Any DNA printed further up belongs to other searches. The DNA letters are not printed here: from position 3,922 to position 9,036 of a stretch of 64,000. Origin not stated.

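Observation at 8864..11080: Two S1 RNA-binding domains fused to a receiver-GAF-histidine kinase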

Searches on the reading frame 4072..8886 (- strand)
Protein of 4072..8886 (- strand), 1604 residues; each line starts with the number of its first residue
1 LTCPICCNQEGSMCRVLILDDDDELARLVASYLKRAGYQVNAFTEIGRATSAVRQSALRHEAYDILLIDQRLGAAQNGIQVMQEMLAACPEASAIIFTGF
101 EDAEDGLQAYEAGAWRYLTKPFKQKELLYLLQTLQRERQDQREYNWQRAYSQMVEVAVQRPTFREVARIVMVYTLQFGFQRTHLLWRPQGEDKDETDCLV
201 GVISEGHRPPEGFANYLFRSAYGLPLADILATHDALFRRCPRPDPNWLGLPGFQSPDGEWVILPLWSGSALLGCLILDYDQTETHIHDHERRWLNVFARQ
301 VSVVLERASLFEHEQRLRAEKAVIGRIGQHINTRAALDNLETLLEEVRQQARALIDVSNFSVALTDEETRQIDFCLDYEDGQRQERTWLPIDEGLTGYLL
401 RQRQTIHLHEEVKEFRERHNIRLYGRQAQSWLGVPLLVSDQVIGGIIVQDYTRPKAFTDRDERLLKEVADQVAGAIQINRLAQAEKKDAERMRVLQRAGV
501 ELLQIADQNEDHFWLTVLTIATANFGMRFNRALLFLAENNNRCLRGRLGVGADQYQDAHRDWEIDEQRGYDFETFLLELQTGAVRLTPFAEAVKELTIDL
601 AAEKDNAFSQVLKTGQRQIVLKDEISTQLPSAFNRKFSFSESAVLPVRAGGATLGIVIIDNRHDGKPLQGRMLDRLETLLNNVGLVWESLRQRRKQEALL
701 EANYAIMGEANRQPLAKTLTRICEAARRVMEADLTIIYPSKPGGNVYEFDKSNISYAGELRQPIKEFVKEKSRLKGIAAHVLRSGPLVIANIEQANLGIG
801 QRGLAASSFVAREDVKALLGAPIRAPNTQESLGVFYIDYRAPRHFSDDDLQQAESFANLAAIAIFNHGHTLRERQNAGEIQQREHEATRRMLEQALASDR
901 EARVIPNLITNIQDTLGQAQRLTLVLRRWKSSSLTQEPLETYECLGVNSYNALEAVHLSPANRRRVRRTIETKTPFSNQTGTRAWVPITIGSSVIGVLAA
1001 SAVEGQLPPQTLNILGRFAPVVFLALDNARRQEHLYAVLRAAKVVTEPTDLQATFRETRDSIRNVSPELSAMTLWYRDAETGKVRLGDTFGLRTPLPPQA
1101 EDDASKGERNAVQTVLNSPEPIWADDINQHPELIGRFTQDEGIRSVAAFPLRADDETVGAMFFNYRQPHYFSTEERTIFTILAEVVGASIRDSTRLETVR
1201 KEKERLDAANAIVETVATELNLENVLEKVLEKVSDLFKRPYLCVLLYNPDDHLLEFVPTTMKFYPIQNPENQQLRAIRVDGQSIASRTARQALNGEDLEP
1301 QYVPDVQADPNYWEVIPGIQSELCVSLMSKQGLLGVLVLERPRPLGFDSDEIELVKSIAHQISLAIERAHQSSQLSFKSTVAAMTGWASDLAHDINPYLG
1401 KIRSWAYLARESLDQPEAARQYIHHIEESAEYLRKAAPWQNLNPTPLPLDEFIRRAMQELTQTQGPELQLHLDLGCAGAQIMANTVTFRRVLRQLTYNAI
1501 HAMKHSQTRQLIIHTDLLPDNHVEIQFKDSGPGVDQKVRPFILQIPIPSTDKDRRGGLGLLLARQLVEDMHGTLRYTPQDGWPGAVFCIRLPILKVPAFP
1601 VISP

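Call 3: search_protein_families(library=pfam, proteins=[window:4072-8886:-], max_evalue=0.1)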
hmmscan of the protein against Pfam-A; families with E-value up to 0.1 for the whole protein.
window:4072-8886:- (1604 aa): 7 families
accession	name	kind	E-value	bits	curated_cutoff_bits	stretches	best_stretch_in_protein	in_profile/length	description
PF13185.12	GAF_2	-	2.7e-73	245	28.6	5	339-477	3-136/136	GAF domain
PF01590.32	GAF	-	2.9e-69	232.1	22.4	5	339-476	1-133/133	GAF domain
PF13492.12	GAF_3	-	2.9e-39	134.9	27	4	339-477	1-128/129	GAF domain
PF00072.30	Response_reg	-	7.6e-18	65.1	30.2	1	16-129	1-108/111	Response regulator receiver domain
PF02518.31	HATPase_c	-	8e-13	49.2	26.4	1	1486-1593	4-109/111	Histidine kinase-, DNA gyrase B-, and HSP90-like ATPase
PF13581.12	HATPase_c_2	-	0.00068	20.1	27.4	1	1498-1571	42-113/127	Histidine kinase-like ATPase domain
PF11849.14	DUF3369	-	0.0072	17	27.2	0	281-312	135-166/168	Domain of unknown function (DUF3369)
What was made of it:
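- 4072..8850 (-): Partner kinase REC-5xGAF-HK (1592 aa from the ATG at 8850). An AGGAGG Shine-Dalgarno lies in the 13-nt gap after the S1-HK stop codon. Pfam (call 3).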

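Call 4: search_protein_families(library=ncbifam, proteins=[window:4072-8886:-], max_evalue=0.1)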
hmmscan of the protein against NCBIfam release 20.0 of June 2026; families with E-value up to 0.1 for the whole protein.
window:4072-8886:- (1604 aa): 110 families (the best 25 are shown)
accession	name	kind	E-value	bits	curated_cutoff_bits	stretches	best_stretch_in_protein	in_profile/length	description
NF038230.1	Regu_Geo_Pelo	equivalog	1.8e-18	65.8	1200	3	1109-1209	434-535/935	GPMC system transcriptional regulator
TIGR02916.1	PEP_his_kin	equivalog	6.3e-18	64.7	300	1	1321-1592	411-679/679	XrtA/PEP-CTERM system histidine kinase PrsK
NF010411.0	PRK13837.1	equivalog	2.4e-17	62.2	647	2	1321-1593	379-675/828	two-component system VirA-like sensor kinase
TIGR01817.1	nifA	equivalog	2.6e-17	62.8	528.85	2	337-494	17-175/534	nif-specific transcriptional activator NifA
NF011958.0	PRK15429.1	equivalog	9.5e-16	57.5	830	2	257-486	117-353/692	formate hydrogenlyase transcriptional activator FlhA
NF041777.1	sens_FixL_Rhizob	equivalog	6.2e-15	54.8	850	1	1464-1593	355-481/485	sensor protein FixL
TIGR01818.1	ntrC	equivalog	1.8e-14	53.4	558.6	1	16-170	1-150/463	nitrogen regulation protein NR(I)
NF041832.1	near_NosP_CTERM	subfamily_domain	4.5e-14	52.3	400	2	11-134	249-369/370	NahK/ErcS family hybrid sensor histidine kinase/response regulator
NF040689.1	MtrAB_MtrA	equivalog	3.9e-13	49.3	300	1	16-145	1-123/219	MtrAB system response regulator MtrA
TIGR02956.1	TMAO_torS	equivalog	4.9e-13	48.1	676.5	2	1468-1593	559-682/967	TMAO reductase system sensor histidine kinase/response regulator TorS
NF008469.0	PRK11361.1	equivalog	9.8e-13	47.6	714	1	13-138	4-126/461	acetoacetate metabolism transcriptional regulator AtoC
NF051850.1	RespRegRprY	equivalog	1.4e-12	47.6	370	1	14-144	5-129/234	response regulator transcription factor RprY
NF045991.1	RespRegCtrARhodob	equivalog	1.7e-12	47.6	350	1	15-137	2-118/224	response regulator transcription factor CtrA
NF008468.0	PRK11360.1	equivalog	2e-12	46.3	646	1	1368-1594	380-609/616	two-component system sensor histidine kinase AtoS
NF041734.1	resp_reg_RppA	equivalog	3e-12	46.4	250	1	15-143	2-126/229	two-component system response regulator RppA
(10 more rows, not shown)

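Call 26: search_protein_families(library=padloc, proteins=[window:4072-8886:-], max_evalue=0.01)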
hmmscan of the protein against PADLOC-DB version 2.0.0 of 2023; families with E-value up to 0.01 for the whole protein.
window:4072-8886:- (1604 aa): 1 family
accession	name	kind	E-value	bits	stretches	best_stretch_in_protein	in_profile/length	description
PDLC04055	PD-T4-6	-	0.00025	18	1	14-141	366-489/496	-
